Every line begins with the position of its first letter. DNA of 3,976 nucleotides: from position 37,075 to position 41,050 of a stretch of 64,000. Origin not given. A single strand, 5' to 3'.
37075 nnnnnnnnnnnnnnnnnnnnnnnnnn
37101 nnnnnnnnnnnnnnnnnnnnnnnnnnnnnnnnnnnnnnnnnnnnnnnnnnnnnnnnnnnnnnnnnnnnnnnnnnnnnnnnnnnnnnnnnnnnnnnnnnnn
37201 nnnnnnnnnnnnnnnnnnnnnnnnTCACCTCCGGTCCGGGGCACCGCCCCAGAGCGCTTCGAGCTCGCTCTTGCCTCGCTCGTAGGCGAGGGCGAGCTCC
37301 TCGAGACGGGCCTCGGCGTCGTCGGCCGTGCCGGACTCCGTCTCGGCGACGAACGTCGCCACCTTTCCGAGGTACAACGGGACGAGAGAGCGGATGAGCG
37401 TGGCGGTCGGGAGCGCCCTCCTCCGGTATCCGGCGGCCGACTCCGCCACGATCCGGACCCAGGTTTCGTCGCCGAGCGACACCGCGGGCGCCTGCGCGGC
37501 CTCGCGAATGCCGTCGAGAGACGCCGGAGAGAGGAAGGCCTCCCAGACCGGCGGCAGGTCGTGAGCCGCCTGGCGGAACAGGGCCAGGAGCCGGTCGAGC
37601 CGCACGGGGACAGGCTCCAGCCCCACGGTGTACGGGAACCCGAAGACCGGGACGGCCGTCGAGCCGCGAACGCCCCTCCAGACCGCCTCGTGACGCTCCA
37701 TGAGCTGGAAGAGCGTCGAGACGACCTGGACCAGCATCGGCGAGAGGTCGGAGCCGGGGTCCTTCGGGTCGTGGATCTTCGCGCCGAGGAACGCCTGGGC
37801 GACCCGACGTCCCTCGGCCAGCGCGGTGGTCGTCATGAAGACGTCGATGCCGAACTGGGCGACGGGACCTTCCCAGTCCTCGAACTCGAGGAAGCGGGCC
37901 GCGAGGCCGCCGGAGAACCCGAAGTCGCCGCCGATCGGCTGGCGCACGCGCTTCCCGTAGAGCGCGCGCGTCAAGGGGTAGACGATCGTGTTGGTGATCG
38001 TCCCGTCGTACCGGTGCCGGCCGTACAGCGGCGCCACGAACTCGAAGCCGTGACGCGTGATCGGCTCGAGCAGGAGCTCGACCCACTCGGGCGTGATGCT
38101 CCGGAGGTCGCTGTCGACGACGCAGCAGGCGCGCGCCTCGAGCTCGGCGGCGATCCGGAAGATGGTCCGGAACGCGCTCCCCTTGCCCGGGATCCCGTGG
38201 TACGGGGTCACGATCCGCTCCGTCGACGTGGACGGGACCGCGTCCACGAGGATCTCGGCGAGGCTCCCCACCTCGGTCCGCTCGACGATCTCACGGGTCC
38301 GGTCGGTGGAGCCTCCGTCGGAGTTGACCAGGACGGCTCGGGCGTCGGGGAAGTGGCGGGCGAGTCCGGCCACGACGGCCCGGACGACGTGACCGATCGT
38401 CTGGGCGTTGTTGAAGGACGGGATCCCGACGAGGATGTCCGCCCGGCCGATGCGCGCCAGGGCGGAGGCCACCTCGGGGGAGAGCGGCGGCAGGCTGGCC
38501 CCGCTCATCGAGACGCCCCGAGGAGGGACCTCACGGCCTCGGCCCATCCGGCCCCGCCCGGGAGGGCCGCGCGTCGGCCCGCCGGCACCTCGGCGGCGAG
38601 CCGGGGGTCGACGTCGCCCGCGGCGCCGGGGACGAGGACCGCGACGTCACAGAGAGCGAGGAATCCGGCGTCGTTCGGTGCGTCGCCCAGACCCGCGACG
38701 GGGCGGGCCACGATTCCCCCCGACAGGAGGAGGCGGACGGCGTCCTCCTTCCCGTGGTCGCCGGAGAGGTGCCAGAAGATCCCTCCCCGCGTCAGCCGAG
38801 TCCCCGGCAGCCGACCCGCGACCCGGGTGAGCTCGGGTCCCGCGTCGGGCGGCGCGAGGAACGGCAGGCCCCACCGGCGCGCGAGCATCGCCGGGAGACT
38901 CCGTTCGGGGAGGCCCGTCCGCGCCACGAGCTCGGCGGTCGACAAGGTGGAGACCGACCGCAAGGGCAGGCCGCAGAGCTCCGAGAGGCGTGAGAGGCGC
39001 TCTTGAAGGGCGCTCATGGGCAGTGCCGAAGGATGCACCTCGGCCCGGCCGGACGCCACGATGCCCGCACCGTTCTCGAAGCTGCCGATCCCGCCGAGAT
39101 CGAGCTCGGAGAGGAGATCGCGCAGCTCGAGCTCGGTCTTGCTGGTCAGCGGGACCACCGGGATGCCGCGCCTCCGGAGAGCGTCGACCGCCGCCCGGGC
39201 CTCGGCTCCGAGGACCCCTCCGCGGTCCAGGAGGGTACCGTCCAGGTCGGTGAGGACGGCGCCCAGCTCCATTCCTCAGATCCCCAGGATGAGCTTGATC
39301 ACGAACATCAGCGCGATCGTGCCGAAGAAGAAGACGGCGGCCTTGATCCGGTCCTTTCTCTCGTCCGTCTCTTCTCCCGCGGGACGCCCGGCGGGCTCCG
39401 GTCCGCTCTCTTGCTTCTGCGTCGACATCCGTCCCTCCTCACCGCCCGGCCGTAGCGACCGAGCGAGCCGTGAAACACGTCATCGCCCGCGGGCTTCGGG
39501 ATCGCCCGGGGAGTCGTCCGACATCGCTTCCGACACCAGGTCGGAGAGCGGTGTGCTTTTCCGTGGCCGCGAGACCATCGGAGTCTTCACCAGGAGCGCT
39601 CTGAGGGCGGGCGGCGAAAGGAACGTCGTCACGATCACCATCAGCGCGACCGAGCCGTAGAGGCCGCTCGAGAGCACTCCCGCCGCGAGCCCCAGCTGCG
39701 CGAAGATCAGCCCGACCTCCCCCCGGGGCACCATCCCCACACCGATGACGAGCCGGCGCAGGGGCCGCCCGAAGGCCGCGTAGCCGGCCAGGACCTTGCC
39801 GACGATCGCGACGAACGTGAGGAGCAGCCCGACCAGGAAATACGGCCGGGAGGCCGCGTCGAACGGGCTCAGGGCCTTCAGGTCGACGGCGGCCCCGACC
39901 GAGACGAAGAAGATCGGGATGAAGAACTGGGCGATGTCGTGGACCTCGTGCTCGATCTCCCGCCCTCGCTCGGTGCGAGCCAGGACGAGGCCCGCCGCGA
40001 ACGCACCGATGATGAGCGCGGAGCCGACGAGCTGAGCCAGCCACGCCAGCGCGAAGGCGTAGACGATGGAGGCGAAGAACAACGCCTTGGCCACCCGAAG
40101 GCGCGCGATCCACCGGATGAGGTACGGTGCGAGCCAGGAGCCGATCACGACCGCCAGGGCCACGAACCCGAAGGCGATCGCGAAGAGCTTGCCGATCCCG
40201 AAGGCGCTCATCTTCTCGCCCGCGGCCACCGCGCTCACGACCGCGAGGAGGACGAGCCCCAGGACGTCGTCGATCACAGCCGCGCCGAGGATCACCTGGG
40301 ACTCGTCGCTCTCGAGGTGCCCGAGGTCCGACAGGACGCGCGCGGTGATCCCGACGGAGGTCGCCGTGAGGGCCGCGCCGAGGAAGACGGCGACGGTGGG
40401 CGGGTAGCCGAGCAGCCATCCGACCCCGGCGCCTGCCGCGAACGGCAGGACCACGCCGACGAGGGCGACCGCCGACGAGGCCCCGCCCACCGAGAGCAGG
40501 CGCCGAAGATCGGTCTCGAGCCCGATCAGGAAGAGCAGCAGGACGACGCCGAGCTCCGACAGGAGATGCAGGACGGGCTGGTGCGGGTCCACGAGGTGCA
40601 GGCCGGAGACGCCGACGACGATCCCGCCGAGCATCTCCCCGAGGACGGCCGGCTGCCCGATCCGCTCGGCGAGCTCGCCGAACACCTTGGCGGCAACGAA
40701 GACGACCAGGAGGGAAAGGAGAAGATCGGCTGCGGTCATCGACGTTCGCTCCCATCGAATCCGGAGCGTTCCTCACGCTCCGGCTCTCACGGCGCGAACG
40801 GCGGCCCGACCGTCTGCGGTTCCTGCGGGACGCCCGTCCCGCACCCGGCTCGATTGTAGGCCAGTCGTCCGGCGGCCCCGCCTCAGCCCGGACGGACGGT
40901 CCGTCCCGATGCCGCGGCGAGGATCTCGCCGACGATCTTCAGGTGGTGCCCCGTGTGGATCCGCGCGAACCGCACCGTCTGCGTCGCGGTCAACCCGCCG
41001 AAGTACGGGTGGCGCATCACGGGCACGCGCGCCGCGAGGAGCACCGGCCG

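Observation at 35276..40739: Compact osmoadaptation locus: a CPA2 antiporter, small membrane protein, MpgP, GpgS-like, TM-helix protein operon on the minus strand, facing a divergent GT55 MpgS-like gene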

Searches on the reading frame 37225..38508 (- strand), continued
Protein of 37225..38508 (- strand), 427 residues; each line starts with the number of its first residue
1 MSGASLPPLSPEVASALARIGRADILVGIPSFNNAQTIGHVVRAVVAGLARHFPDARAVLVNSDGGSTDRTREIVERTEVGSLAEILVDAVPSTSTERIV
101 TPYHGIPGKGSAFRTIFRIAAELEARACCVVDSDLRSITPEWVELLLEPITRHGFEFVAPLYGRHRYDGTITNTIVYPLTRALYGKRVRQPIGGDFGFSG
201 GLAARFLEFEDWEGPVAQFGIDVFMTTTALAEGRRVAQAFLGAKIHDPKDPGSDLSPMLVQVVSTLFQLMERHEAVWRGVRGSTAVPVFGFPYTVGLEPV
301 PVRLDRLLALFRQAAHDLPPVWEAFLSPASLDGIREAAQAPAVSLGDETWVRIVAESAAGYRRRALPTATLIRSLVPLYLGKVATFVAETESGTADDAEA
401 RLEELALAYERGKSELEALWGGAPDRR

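Call 65: search_solved_structures(query=A3, max_evalue=1, show_alignments=2)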
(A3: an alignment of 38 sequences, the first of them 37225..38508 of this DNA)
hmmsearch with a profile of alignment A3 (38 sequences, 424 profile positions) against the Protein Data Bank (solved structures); distinct sequences matched with E-value up to 1: 10.
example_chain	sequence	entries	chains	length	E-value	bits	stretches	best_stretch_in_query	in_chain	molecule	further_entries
2y4k_A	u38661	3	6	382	8.6e-08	34.4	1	104-325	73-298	MANNOSYLGLYCERATE SYNTHASE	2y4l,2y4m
2y4j_A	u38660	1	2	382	3.1e-07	32.6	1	104-325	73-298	MANNOSYLGLYCERATE SYNTHASE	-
2bo4_A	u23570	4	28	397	3.3e-07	32.5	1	104-325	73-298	MANNOSYLGLYCERATE SYNTHASE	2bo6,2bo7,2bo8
7pdo_A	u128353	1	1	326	0.00063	21.7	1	24-267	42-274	Glucosyl-3-phosphoglycerate synthase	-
7p5l_A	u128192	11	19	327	0.00064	21.7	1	24-267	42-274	Glucosyl-3-phosphoglycerate synthase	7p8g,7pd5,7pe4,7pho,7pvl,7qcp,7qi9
9omm_A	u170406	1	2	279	0.096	14.5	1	22-85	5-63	Glycosyltransferase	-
9omh_A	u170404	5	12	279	0.098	14.5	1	22-85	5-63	Glycosyltransferase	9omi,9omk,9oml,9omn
9omj_A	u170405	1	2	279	0.12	14.2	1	22-85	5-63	Glycosyltransferase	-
6gy7_A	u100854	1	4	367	0.24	13.2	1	304-417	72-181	XaxB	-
6gy6_B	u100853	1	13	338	0.24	13.2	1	293-417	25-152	XaxB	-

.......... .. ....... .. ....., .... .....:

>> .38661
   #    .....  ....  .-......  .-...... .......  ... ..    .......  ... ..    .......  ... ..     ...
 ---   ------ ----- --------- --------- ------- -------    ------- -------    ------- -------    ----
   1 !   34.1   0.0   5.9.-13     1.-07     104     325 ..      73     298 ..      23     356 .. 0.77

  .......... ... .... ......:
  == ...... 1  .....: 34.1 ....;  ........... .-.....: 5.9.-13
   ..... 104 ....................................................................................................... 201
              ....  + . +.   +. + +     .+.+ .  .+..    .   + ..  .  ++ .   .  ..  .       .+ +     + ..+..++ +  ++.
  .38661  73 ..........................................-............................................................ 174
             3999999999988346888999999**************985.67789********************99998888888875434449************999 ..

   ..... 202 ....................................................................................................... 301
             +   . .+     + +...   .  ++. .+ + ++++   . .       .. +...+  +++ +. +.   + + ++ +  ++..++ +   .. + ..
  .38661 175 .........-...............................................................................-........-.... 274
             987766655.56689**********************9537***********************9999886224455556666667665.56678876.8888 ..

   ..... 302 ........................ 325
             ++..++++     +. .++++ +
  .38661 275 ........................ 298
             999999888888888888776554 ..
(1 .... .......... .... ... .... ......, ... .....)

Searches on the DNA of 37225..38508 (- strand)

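Call 81: search_rna_families(sources=[L004, L005, L034, L051, L053, L054, L073, L085, L089, L090], threshold=gathering)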
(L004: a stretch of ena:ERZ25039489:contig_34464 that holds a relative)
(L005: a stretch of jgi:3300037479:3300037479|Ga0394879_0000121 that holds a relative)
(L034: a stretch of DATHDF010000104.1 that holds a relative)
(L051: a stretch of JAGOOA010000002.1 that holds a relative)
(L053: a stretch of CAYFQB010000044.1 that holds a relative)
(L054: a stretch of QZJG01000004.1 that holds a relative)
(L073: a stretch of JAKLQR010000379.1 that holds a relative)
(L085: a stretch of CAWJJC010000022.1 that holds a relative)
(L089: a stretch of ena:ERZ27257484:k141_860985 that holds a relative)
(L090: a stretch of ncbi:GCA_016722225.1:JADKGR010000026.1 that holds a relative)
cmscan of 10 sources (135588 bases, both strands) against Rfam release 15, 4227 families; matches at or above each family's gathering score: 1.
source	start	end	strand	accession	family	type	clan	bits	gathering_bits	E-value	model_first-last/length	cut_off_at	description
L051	10481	10542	-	RF03057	nhaA-I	Cis-reg; riboswitch;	-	48.3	37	3.7e-06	1-55/55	no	nhaA-I RNA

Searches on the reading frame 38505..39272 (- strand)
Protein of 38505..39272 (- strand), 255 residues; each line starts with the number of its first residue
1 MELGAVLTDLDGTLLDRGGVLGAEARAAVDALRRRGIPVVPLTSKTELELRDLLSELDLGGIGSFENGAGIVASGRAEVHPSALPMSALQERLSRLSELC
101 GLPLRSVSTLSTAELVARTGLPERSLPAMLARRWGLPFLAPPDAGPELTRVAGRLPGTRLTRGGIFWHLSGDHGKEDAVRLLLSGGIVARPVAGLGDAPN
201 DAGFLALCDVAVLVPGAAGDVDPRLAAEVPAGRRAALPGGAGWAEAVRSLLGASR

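Call 3: search_protein_families(library=pfam, proteins=[window:38505-39272:-], max_evalue=0.01)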
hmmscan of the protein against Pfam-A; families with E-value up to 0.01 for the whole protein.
window:38505-39272:- (255 aa): 3 families
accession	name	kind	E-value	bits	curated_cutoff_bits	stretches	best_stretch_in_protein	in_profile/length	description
PF08282.18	Hydrolase_3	-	1.1e-07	32.4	20.9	1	6-85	1-80/255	haloacid dehalogenase-like hydrolase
PF13344.12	Hydrolase_6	-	0.00088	19.7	27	1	6-62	1-56/101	Haloacid dehalogenase-like hydrolase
PF00702.32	Hydrolase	-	0.0016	19.3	26.4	0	24-83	102-159/191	haloacid dehalogenase-like hydrolase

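Call 4: search_protein_families(library=ncbifam, proteins=[window:38505-39272:-], max_evalue=0.01)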
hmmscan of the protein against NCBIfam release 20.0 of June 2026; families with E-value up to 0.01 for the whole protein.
window:38505-39272:- (255 aa): 16 families
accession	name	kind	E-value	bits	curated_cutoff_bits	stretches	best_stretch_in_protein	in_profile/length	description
TIGR01486.1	HAD-SF-IIB-MPGP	subfamily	2.1e-38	132.1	164.75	1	6-251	2-257/257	mannosyl-3-phosphoglycerate phosphatase family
NF001216.0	PRK00192.1-2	equivalog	4.4e-35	121.4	353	1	6-251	9-261/275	mannosyl-3-phosphoglycerate phosphatase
NF001217.0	PRK00192.1-4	equivalog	8.1e-33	114.1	373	1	6-252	11-262/265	mannosyl-3-phosphoglycerate phosphatase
TIGR02463.1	MPGP_rel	hypoth_equivalog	6.5e-29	101.3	282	1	6-215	2-216/216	mannosyl-3-phosphoglycerate phosphatase-related protein YedP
NF001218.0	PRK00192.1-5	equivalog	1.5e-21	77.2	362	2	6-71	7-72/275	mannosyl-3-phosphoglycerate phosphatase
NF001215.0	PRK00192.1-1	equivalog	5.8e-20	71.6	488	1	6-221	9-228/265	mannosyl-3-phosphoglycerate phosphatase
NF002976.0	PRK03669.1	equivalog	2.4e-19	69.8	315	1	6-250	10-267/271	mannosyl-3-phosphoglycerate phosphatase-related protein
TIGR02461.1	osmo_MPG_phos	equivalog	2.3e-17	63.9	244.35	1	6-214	2-226/227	mannosyl-3-phosphoglycerate phosphatase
TIGR01484.1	HAD-SF-IIB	subfamily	2.7e-12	47.2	41.8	1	6-94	2-90/221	HAD-IIB family hydrolase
TIGR00099.1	Cof-subfamily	subfamily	3.2e-10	40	137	1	6-91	2-87/256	Cof-type HAD-IIB family hydrolase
NF009342.0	PRK12702.1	equivalog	3.4e-07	29.8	596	1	6-72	4-70/302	mannosyl-3-phosphoglycerate phosphatase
TIGR01487.1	Pglycolate_arch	equivalog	2.9e-05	24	122.75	1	5-71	3-69/215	phosphoglycolate phosphatase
NF007806.0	PRK10513.1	equivalog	6.4e-05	22.5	273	1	6-65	6-65/270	sugar-phosphatase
NF011705.0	PRK15126.1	equivalog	0.0002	20.7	336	1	8-85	7-84/272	HMP-PP phosphatase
NF011072.0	PRK14502.1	equivalog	0.00033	19.1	762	1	6-71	419-484/694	bifunctional mannosyl-3-phosphoglycerate synthase/mannosyl-3 phosphoglycerate phosphatase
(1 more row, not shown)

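Call 9: search_solved_structures(query=window:38505-39272:-, max_evalue=0.01)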
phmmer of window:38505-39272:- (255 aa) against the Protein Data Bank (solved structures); distinct sequences matched with E-value up to 0.01: 3.
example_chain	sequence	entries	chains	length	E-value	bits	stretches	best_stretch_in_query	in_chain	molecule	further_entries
3ztw_A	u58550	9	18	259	2.1e-16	63.4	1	6-221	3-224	MANNOSYL-3-PHOSPHOGLYCERATE PHOSPHATASE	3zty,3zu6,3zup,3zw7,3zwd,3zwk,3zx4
1xvi_A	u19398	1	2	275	8.6e-13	51.6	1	6-248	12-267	Putative mannosyl-3-phosphoglycerate phosphatase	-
1wzc_A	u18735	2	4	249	0.0049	19.6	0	9-212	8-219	Mannosyl-3-phosphoglycerate phosphatase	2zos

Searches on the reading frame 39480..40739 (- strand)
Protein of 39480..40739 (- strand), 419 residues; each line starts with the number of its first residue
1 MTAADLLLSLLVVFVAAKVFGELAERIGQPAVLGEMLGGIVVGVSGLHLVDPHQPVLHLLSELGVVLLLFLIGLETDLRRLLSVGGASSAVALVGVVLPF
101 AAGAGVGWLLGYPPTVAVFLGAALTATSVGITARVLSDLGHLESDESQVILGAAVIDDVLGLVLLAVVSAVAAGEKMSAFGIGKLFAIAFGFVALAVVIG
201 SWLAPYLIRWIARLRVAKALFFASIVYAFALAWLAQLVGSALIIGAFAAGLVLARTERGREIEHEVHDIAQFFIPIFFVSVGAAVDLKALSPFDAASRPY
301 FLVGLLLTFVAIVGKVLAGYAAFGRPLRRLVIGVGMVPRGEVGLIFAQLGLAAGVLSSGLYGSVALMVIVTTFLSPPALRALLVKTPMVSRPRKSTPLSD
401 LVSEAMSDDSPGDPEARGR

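Call 3: search_protein_families(library=pfam, proteins=[window:39480-40739:-], max_evalue=0.01)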
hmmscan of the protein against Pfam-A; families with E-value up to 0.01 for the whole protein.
window:39480-40739:- (419 aa): 1 family
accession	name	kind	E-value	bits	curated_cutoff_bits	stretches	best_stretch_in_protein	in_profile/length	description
PF00999.27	Na_H_Exchanger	-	1.1e-71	242.2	26.2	1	19-384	9-374/375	Sodium/hydrogen exchanger, transmembrane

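Call 4: search_protein_families(library=ncbifam, proteins=[window:39480-40739:-], max_evalue=0.01)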
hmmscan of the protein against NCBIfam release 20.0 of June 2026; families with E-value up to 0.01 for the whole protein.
window:39480-40739:- (419 aa): 5 families
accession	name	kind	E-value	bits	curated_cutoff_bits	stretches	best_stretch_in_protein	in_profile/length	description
TIGR00932.1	2a37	subfamily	1.3e-59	201.9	238.3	1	15-286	2-275/275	monovalent cation:proton antiporter-2 (CPA2) family protein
NF002924.0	PRK03562.1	equivalog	2.2e-31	109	752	1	3-376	3-373/623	glutathione-regulated potassium-efflux system protein KefC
NF002973.0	PRK03659.1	equivalog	4.6e-26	91.5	804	1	2-319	2-311/602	glutathione-regulated potassium-efflux system protein KefB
NF007950.1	PRK10669.1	equivalog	4e-20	72.2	700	1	4-383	5-387/547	YbaL family putative K(+) efflux transporter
NF045626.1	FeTrans_MagA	equivalog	7.2e-20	71.3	700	1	10-376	11-371/386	iron transporter MagA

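Call 89: find_related_loci(query=window:39480-40739:-, collection=metagenome_contigs, flank=6000)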
Query window:39480-40739:- (419 aa) in metagenome_contigs; peptide patterns used: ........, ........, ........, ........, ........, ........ (x = any residue, [..] = any of these).
600 stretches matched a pattern (row limit reached: there are more); 191 encode a relative of the query (tblastn E <= 1e-3); the best 80 are kept; 80 distinct loci.
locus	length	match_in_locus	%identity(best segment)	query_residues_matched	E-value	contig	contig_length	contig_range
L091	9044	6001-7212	77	1-407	0e+0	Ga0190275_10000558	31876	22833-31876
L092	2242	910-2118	75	1-406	0e+0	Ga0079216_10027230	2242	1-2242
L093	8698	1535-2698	78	20-410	0e+0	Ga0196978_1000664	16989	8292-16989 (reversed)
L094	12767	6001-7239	74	1-417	0e+0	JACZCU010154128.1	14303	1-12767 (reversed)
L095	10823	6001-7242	74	4-418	0e+0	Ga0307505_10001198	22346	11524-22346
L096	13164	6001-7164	76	20-410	0e+0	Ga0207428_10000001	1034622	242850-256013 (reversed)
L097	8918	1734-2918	77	20-415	0e+0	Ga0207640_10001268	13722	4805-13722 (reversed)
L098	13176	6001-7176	76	20-411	0e+0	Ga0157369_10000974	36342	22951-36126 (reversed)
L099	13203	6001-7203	75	20-419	0e+0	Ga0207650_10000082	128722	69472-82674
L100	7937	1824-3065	72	1-417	0e+0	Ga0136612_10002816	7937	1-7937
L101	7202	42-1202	77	20-407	0e+0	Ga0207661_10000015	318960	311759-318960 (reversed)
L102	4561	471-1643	77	18-409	0e+0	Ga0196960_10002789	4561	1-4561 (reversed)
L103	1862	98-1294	77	20-419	0e+0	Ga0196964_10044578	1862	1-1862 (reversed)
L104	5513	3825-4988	73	20-410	0e+0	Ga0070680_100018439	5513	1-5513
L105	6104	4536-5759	73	5-412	8e-180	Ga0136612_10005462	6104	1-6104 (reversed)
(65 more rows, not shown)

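Call 98: search_solved_structures(query=window:39480-40739:-, max_evalue=0.00001)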
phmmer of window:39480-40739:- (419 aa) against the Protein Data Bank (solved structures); distinct sequences matched with E-value up to 0.00001: 5.
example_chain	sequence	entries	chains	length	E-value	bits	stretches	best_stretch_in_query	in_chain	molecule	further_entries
5bz2_A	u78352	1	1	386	1.8e-66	228.2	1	3-386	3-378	Na(+)/H(+) antiporter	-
4bwz_A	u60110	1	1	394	4.4e-66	226.9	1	3-387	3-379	NA(+)/H(+) ANTIPORTER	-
5bz3_A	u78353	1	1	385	1.9e-65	224.8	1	4-386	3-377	Na(+)/H(+) antiporter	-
8bxg_A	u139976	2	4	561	5.7e-22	81.6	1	7-321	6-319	Glutathione-regulated potassium-efflux system protein KefC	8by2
9emb_A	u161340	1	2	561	2.6e-21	79.5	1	7-321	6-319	Glutathione-regulated potassium-efflux system protein KefC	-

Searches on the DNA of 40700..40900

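Call 76: search_rna_families(source=window, start=40700, end=40900, threshold=evalue, max_evalue=1, show_alignments=1)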
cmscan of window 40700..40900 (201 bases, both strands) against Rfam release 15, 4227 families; matches with E-value up to 1: 2.
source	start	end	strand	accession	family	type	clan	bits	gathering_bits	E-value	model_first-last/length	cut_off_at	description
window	40796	40846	-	RF03057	nhaA-I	Cis-reg; riboswitch;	-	44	37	5.9e-08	1-55/55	no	nhaA-I RNA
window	40738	40807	-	RF00915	mir-760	Gene; miRNA;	-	17.3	98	0.28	1-80/80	no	mir-760 microRNA precursor family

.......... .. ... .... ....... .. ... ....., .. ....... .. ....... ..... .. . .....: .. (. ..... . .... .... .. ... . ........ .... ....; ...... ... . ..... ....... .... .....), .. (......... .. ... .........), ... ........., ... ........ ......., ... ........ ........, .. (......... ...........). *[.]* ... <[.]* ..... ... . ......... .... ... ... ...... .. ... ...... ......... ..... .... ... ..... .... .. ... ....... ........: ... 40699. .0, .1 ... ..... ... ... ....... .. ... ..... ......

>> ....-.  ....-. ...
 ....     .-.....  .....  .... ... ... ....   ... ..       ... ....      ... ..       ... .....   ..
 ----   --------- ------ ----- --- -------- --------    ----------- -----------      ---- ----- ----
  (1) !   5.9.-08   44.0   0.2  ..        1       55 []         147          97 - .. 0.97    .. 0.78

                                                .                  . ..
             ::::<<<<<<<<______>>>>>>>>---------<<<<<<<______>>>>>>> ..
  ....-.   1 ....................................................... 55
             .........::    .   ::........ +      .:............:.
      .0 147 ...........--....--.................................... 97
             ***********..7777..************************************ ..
